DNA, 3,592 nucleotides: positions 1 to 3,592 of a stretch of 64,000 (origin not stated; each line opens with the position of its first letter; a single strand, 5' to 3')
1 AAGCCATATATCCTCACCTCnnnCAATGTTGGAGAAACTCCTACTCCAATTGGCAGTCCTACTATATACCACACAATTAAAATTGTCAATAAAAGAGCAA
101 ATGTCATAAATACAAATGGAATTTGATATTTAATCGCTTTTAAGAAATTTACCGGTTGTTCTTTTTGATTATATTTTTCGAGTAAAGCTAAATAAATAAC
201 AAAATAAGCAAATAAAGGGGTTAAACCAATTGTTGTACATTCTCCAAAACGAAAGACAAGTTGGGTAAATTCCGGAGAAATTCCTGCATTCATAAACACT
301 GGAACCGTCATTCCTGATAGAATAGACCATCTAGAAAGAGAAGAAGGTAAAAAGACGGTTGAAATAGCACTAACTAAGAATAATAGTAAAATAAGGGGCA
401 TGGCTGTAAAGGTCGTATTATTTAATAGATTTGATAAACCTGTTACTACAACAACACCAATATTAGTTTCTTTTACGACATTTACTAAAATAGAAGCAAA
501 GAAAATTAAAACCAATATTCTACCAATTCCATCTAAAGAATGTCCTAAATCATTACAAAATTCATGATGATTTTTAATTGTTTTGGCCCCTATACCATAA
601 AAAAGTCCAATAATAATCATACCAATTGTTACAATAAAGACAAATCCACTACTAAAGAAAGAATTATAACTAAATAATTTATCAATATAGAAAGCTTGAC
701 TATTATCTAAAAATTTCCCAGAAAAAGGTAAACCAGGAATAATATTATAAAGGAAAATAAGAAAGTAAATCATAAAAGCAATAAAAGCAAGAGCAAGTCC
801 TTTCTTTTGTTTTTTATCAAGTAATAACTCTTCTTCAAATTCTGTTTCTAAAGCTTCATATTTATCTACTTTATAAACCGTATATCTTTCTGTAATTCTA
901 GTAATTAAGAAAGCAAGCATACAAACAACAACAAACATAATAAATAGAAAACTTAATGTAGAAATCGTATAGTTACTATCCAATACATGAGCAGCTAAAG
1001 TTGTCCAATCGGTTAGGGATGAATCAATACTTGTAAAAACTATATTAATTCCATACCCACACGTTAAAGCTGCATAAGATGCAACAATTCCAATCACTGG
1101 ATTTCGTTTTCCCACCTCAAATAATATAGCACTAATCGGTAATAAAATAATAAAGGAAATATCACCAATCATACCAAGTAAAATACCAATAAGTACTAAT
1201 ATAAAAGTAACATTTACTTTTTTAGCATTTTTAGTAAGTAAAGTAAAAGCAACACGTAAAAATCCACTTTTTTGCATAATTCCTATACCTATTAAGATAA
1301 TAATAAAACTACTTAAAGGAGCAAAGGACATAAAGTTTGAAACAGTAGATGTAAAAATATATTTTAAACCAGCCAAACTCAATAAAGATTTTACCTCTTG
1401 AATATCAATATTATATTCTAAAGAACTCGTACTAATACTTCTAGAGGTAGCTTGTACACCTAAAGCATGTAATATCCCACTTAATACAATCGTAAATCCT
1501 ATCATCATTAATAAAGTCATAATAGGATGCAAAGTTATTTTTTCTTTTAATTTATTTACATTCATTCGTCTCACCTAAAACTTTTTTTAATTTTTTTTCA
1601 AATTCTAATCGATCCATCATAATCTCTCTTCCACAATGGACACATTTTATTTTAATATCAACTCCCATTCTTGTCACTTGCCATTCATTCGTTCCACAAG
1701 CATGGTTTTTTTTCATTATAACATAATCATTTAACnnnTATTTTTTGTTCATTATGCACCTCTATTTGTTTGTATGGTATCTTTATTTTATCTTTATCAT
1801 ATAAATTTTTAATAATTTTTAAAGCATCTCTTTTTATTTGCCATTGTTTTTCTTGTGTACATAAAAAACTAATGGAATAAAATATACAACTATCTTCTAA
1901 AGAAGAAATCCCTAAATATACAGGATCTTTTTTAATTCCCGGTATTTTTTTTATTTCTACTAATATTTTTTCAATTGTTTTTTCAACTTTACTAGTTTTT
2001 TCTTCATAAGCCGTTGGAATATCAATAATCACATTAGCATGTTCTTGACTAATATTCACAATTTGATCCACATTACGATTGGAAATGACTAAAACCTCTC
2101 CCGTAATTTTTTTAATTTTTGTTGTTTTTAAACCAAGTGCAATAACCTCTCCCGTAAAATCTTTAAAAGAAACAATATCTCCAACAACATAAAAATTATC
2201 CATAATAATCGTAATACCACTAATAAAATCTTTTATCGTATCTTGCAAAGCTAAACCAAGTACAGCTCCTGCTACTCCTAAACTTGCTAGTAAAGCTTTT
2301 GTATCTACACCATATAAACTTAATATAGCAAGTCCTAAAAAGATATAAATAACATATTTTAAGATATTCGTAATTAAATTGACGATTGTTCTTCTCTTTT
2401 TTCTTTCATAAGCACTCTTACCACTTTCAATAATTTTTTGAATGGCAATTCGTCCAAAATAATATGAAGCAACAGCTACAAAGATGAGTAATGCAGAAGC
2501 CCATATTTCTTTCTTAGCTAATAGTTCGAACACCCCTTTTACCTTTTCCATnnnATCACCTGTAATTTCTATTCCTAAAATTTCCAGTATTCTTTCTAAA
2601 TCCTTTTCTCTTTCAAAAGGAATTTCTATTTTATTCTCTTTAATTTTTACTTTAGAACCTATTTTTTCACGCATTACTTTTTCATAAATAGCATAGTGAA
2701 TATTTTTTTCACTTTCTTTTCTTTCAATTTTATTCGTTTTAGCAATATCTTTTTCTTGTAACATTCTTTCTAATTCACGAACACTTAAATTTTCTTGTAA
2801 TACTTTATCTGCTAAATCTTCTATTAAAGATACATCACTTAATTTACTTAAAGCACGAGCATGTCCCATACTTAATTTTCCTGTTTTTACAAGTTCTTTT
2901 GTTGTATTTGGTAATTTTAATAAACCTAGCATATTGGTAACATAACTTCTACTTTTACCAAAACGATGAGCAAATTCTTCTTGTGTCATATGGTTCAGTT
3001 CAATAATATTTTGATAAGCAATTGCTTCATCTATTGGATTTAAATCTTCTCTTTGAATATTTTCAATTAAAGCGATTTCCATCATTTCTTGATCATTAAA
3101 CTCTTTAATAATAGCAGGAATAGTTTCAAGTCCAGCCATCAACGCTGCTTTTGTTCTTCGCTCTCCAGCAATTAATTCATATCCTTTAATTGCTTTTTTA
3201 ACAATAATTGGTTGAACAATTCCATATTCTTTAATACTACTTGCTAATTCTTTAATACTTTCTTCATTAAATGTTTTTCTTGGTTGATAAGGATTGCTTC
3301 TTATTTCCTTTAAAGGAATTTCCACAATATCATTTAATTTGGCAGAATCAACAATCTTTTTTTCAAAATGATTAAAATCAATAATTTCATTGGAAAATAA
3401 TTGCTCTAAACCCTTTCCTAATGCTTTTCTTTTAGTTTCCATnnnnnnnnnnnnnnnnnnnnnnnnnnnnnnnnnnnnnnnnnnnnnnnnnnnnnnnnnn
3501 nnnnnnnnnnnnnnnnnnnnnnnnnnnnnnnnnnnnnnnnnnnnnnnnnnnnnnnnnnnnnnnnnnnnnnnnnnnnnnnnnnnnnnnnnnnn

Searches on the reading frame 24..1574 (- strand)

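Call 18: search_protein_families(library=pfam, proteins=[window:24-1574:-], max_evalue=0.001)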
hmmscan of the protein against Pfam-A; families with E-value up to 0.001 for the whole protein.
window:24-1574:- (517 aa): 1 family
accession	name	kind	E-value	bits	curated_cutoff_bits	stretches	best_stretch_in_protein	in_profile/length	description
PF03806.19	ABG_transport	-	2.3e-83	280.6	27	1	16-514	15-499/502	AbgT putative transporter family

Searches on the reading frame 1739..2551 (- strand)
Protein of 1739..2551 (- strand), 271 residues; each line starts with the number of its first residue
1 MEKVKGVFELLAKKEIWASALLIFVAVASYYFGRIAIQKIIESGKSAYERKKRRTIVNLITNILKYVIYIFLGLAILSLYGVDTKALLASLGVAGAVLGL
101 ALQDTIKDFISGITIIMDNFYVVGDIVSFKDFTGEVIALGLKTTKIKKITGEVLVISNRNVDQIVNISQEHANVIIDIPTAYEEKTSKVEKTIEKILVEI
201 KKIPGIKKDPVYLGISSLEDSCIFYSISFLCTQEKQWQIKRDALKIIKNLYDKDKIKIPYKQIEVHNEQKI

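Call 18: search_protein_families(library=pfam, proteins=[window:1739-2551:-], max_evalue=0.001)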
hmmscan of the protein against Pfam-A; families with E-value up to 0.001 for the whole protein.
window:1739-2551:- (271 aa): 3 families
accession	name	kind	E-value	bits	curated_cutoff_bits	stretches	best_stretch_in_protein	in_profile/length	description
PF00924.24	MS_channel_2nd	-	9.7e-14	51.7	20.2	1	104-168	1-67/68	Mechanosensitive ion channel, beta-domain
PF21088.3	MS_channel_1st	-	9.9e-11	41.9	23.1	1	62-103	1-42/42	Mechanosensitive ion channel, transmembrane helices 2/3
PF21082.3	MS_channel_3rd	-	0.00026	21.8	21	1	175-258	2-88/88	Mechanosensitive ion channel MscS, C-terminal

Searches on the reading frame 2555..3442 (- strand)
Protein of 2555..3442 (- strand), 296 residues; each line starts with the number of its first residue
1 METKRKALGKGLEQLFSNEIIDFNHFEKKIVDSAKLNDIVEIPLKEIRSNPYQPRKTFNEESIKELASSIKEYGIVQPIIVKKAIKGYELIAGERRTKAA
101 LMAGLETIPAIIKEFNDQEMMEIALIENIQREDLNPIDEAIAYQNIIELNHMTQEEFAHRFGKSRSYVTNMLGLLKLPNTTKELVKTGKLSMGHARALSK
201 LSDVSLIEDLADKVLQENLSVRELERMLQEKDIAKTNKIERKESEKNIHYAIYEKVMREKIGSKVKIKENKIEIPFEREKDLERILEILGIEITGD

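Call 18: search_protein_families(library=pfam, proteins=[window:2555-3442:-], max_evalue=0.001)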
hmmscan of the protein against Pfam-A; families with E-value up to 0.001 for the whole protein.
window:2555-3442:- (296 aa): 3 families
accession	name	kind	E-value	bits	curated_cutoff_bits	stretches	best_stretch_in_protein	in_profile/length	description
PF02195.25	ParB_N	-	4.1e-36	123.4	26.3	1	38-130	2-95/95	ParB N-terminal domain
PF17762.8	HTH_ParB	-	7.1e-35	119.7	22.6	1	132-231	1-100/102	ParB HTH domain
PF01381.28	HTH_3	-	0.00028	21.3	23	0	148-170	6-28/55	Helix-turn-helix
